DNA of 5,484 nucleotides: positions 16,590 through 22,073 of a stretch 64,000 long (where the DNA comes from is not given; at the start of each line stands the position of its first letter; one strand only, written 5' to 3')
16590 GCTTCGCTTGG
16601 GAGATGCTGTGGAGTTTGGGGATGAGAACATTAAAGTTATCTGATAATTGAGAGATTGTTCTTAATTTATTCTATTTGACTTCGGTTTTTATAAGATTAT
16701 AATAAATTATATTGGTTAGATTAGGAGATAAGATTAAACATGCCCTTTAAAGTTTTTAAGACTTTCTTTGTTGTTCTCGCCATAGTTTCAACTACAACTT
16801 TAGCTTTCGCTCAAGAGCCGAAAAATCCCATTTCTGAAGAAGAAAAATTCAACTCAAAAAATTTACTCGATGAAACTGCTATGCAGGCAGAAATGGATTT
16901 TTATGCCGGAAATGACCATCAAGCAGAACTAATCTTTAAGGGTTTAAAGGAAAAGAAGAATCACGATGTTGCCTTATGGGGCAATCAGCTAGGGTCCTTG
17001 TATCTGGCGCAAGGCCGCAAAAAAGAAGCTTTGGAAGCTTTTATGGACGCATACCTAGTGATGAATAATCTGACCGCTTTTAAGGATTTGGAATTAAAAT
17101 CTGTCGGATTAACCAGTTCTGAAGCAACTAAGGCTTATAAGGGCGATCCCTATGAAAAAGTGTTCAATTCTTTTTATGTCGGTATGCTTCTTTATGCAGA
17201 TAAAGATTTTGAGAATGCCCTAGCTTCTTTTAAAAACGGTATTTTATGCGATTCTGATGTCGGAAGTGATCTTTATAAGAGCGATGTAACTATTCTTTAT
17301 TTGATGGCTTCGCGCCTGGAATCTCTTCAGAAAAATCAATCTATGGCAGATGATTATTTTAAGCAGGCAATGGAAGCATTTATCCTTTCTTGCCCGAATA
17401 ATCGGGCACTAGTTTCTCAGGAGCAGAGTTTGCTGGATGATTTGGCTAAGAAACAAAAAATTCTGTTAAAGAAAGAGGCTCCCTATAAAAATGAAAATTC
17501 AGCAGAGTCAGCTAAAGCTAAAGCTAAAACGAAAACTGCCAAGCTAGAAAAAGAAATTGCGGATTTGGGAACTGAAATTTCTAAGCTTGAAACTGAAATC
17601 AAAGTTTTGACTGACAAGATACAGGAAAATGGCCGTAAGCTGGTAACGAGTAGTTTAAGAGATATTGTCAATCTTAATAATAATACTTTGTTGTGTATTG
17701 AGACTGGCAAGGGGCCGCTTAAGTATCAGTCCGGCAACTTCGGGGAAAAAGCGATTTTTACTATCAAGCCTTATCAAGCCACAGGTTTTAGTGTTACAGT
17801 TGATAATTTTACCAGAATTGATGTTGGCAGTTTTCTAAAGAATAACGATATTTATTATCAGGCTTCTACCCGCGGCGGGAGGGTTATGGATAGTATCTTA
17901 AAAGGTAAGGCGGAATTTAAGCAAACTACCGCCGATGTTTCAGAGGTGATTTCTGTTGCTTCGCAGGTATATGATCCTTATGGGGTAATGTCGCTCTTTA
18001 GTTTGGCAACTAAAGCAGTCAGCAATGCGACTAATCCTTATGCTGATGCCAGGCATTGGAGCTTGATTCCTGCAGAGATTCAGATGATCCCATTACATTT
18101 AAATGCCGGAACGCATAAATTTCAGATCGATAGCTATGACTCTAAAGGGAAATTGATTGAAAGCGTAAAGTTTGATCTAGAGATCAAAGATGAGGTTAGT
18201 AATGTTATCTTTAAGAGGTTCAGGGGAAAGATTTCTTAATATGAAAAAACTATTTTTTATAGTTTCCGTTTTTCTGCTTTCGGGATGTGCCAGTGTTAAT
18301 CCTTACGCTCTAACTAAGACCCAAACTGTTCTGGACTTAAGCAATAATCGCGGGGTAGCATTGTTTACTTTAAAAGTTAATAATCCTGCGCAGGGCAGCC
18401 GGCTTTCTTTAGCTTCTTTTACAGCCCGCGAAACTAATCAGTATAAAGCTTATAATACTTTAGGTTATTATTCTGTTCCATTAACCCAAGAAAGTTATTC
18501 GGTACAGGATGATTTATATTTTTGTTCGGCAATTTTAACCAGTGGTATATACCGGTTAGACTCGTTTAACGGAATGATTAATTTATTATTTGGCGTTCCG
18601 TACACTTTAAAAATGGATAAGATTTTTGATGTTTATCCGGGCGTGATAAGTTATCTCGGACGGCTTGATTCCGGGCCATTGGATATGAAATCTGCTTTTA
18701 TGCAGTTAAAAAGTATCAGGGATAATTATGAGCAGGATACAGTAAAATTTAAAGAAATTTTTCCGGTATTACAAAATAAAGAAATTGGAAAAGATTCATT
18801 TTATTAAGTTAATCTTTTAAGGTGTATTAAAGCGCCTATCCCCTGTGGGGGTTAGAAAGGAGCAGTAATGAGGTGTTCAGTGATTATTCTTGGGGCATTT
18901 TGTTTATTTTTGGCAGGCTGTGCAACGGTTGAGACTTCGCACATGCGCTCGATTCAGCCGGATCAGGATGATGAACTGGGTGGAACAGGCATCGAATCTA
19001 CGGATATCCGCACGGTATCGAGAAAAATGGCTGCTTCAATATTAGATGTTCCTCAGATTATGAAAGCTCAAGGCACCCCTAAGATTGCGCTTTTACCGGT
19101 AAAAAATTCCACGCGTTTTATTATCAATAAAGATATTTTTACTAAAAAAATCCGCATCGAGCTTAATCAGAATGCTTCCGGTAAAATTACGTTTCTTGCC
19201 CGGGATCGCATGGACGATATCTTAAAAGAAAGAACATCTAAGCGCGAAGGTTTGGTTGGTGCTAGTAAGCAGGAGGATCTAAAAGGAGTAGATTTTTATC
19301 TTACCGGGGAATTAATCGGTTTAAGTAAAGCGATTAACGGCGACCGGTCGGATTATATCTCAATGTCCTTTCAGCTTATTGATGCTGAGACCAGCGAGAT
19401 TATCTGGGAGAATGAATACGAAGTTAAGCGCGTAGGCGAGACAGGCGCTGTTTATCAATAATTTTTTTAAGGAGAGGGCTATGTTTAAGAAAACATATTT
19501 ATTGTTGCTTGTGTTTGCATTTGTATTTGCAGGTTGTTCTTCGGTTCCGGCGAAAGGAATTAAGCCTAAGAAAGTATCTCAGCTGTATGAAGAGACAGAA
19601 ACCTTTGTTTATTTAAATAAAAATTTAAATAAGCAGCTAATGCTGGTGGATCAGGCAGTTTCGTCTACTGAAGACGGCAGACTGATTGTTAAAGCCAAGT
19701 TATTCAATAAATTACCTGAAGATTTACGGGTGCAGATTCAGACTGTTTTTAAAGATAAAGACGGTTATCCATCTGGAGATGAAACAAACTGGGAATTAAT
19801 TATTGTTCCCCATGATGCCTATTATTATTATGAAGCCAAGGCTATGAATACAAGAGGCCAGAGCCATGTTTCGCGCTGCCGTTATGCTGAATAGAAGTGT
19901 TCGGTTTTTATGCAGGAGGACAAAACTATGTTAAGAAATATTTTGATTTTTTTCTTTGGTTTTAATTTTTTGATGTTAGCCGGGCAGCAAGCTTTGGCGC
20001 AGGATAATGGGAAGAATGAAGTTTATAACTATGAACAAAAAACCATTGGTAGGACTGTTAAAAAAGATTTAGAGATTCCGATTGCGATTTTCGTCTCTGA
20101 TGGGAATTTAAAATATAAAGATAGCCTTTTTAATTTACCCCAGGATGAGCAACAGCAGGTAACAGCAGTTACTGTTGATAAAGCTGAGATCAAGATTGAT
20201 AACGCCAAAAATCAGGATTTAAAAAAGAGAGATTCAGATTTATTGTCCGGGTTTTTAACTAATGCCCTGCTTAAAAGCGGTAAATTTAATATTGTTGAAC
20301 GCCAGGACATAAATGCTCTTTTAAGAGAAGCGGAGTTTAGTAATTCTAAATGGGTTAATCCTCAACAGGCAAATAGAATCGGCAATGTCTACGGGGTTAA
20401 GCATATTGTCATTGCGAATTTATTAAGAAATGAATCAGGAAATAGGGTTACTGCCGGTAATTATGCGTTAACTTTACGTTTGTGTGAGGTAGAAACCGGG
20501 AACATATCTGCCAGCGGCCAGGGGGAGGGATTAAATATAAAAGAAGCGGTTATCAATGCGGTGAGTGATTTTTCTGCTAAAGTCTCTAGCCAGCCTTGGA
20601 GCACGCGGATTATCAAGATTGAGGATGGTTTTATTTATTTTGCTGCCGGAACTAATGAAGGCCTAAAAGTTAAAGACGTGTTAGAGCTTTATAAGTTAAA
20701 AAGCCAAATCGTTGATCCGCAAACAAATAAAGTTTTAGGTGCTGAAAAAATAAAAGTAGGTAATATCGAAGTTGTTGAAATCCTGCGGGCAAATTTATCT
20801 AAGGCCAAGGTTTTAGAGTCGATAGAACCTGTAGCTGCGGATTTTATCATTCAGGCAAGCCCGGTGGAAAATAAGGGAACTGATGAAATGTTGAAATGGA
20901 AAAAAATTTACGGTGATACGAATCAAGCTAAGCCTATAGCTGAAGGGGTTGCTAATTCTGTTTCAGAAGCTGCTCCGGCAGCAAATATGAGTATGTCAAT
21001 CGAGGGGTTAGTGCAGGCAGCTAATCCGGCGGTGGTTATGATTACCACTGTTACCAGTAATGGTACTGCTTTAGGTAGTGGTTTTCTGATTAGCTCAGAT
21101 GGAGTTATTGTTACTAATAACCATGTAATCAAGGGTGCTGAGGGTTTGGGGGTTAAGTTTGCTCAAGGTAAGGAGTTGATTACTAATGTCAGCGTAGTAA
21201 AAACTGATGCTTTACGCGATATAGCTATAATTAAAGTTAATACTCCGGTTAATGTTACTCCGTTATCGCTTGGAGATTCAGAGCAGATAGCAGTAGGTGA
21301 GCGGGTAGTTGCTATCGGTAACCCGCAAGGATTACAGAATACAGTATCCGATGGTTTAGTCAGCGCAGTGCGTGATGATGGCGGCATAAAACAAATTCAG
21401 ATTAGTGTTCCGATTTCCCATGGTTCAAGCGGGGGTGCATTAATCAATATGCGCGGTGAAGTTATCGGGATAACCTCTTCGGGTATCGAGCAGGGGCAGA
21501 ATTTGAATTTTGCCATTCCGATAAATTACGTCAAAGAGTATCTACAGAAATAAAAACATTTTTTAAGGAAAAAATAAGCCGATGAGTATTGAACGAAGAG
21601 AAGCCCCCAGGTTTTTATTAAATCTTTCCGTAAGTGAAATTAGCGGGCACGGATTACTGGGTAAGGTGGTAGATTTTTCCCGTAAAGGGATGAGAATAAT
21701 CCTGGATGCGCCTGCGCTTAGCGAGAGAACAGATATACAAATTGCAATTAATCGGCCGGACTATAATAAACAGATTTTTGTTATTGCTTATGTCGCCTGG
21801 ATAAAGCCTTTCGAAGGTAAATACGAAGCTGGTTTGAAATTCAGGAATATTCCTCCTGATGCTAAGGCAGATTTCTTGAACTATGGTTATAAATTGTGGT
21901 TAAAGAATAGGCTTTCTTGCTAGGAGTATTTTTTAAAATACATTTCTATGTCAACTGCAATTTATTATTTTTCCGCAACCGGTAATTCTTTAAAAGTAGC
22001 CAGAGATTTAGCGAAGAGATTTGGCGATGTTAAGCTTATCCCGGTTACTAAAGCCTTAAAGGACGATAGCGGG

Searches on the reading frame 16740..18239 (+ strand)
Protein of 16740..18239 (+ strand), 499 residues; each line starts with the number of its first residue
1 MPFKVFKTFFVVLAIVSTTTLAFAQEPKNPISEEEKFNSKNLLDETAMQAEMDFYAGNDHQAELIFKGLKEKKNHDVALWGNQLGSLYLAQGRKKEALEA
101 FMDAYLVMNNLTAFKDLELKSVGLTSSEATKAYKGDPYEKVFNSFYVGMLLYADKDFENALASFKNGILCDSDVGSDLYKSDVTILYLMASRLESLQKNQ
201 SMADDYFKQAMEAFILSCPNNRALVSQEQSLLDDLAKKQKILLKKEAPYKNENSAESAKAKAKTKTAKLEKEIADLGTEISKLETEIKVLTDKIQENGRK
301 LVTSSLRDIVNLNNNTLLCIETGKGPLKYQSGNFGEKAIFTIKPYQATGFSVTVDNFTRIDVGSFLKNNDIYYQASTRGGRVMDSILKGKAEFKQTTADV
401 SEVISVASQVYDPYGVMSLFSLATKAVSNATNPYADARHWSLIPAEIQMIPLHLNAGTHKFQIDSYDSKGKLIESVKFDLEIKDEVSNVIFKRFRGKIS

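Call 20: search_protein_families(library=pfam, proteins=[window:16740-18239:+])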
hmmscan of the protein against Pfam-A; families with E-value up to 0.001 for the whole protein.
window:16740-18239:+ (499 aa): 2 families
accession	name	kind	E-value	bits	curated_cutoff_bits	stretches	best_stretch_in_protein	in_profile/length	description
PF13424.12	TPR_12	-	5.9e-07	30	30.1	0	66-105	33-72/77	Tetratricopeptide repeat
PF07719.23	TPR_2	-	0.00012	22.4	27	0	83-104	6-27/34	Tetratricopeptide repeat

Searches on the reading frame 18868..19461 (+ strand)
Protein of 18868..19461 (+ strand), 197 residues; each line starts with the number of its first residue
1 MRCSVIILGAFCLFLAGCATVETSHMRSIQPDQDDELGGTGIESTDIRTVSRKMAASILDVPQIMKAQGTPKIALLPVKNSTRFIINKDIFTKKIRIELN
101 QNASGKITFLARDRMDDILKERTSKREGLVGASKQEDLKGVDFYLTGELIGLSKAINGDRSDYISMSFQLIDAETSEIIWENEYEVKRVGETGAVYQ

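Call 20: search_protein_families(library=pfam, proteins=[window:18868-19461:+])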
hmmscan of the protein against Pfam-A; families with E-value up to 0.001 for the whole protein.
window:18868-19461:+ (197 aa): 2 families
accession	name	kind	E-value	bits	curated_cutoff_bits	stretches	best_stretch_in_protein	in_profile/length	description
PF13036.11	LpoB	-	1.9e-20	73.7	22.3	1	46-186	1-147/147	Peptidoglycan-synthase activator LpoB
PF03783.19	CsgG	-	0.0002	21.2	20.8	0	103-185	50-149/210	Curli production assembly/transport component CsgG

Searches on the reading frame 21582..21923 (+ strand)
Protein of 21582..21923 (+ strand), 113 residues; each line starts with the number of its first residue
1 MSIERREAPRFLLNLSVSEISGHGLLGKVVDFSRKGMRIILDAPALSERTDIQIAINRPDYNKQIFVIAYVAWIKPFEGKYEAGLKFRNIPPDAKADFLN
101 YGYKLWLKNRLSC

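Call 20: search_protein_families(library=pfam, proteins=[window:21582-21923:+])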
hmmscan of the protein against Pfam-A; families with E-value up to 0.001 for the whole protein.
window:21582-21923:+ (113 aa): 1 family
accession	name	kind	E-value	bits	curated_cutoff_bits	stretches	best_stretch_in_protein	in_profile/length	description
PF07238.19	PilZ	-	1e-12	48.7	22.5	1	4-101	1-99/102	PilZ domain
